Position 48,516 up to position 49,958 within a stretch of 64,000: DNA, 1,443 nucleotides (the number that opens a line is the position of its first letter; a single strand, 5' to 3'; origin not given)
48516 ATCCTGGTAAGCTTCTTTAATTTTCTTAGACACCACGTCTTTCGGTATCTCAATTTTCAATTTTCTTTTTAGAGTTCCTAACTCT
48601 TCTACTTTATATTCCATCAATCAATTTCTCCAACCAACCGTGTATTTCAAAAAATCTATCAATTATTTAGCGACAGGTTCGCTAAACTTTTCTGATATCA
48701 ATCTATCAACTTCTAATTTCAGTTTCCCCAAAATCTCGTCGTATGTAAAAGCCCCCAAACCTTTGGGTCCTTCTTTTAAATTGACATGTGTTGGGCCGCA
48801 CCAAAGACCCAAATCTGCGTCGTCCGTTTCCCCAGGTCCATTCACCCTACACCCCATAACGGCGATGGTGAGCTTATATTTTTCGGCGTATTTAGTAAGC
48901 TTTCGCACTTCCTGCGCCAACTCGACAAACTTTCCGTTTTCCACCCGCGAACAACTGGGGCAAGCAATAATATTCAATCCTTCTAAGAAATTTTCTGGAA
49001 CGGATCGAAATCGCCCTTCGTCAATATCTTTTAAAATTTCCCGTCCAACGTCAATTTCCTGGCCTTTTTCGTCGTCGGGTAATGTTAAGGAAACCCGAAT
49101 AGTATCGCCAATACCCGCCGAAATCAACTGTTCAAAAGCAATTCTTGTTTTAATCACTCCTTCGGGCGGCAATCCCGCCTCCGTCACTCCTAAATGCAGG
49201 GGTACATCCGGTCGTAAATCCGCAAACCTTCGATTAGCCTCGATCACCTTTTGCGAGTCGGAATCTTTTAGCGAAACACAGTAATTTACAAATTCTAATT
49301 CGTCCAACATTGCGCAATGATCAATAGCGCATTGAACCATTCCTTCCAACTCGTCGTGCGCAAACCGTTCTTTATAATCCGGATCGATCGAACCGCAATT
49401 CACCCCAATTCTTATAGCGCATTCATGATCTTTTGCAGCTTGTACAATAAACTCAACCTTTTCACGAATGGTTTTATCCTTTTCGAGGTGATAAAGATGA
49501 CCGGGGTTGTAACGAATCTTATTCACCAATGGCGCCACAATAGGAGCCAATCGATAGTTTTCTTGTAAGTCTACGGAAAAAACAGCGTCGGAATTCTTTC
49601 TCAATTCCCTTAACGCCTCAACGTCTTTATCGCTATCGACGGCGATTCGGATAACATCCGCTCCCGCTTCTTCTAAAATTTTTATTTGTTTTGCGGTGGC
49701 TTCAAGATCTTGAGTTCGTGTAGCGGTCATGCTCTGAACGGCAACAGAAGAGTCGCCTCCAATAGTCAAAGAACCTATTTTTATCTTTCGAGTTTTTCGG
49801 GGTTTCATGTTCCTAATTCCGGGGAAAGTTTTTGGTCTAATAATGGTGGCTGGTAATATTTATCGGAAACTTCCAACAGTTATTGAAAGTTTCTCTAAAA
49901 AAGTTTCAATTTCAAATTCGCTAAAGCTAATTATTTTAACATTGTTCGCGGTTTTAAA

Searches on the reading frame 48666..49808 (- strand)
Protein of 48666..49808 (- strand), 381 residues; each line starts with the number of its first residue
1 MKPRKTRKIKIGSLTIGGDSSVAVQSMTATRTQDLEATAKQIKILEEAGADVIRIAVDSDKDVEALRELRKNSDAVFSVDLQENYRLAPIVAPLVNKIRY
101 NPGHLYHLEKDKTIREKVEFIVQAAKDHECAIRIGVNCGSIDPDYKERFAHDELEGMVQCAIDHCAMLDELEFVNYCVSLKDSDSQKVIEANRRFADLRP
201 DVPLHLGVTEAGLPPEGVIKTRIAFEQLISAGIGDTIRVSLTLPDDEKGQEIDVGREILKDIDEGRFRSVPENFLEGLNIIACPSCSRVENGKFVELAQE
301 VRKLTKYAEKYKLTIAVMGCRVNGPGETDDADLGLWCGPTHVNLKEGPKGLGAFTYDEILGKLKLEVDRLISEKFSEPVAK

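Call 57: find_related_loci(query=window:48666-49808:-, collection=genome_contigs, flank=500)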
Query window:48666-49808:- (381 aa) in genome_contigs; peptide patterns used: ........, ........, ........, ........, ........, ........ (x = any residue, [..] = any of these).
599 stretches matched a pattern (row limit reached: there are more); 402 encode a relative of the query (tblastn E <= 1e-3); the best 80 are kept; 80 distinct loci.
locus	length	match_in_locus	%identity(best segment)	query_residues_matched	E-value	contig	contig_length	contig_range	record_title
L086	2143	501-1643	94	1-381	0e+0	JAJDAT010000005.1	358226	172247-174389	MAG: Nitrospinia bacterium isolate OFTM166 OFTM166_4, whole genome shotgun sequence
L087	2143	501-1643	94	1-381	0e+0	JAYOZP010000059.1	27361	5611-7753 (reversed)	MAG: Nitrospinales bacterium isolate 139561_S162_rosella_bins.tsv.096 NODE_1859_length_27361_cov_5.503223, whole genome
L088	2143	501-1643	93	1-381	0e+0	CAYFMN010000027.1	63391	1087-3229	MAG TPA_asm: uncultured Nitrospinota bacterium isolate ERP019367_co1_96 genome assembly, contig: NODE_557_length_63391_c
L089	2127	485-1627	92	1-381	0e+0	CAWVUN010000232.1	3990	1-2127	MAG TPA_asm: uncultured bacterium isolate ERR3589563_binner13_82 genome assembly, contig: ERZ7462600.25106, whole genome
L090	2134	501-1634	80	1-377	0e+0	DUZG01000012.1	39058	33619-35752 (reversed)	MAG TPA_asm: Nitrospinota bacterium isolate MAG_09705_ntspn_70 Ga0115000_10000436, whole genome shotgun sequence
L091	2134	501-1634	80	1-377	0e+0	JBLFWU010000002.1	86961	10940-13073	MAG: Nitrospinales bacterium isolate 3300053785_124 Ga0535658_0000219, whole genome shotgun sequence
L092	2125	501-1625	81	1-374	0e+0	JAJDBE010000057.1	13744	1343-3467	MAG: Nitrospinaceae bacterium isolate OFTM6 OFTM6_56, whole genome shotgun sequence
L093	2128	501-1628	79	1-375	0e+0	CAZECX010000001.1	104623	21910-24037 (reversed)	MAG TPA_asm: uncultured Nitrospina sp. isolate binchicken_co46_167 genome assembly, contig: NODE_264_length_104623_cov_5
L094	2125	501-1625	78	1-375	0e+0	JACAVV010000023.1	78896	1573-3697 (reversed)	MAG: Nitrospina sp. isolate MSP contig19, whole genome shotgun sequence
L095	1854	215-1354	78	2-380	0e+0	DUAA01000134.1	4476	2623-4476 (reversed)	MAG TPA_asm: Nitrospinaceae bacterium isolate UWMA-0262 NODE_24540_length_4476_cov_0.309116, whole genome shotgun sequen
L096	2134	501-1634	65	1-378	1e-178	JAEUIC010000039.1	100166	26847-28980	MAG: Planctomycetota bacterium isolate new MAG-33 k141_410223, whole genome shotgun sequence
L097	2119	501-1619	68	1-373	1e-178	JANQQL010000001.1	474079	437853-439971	MAG: Planctomycetota bacterium isolate IP29b_bin.26 k99_2967392, whole genome shotgun sequence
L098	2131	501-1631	67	1-381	3e-177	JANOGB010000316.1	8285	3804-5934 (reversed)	MAG: Planctomycetota bacterium isolate SOY_64_metabat_319 SOY_64_k141_2565402, whole genome shotgun sequence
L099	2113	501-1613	66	1-372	5e-177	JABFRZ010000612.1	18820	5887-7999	MAG: Planctomycetota bacterium isolate S-RSF-IL-06 seq_600, whole genome shotgun sequence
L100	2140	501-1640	65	1-381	5e-180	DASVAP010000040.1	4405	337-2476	MAG TPA_asm: Planctomycetota bacterium isolate SMAG_U1956 k141_1809981, whole genome shotgun sequence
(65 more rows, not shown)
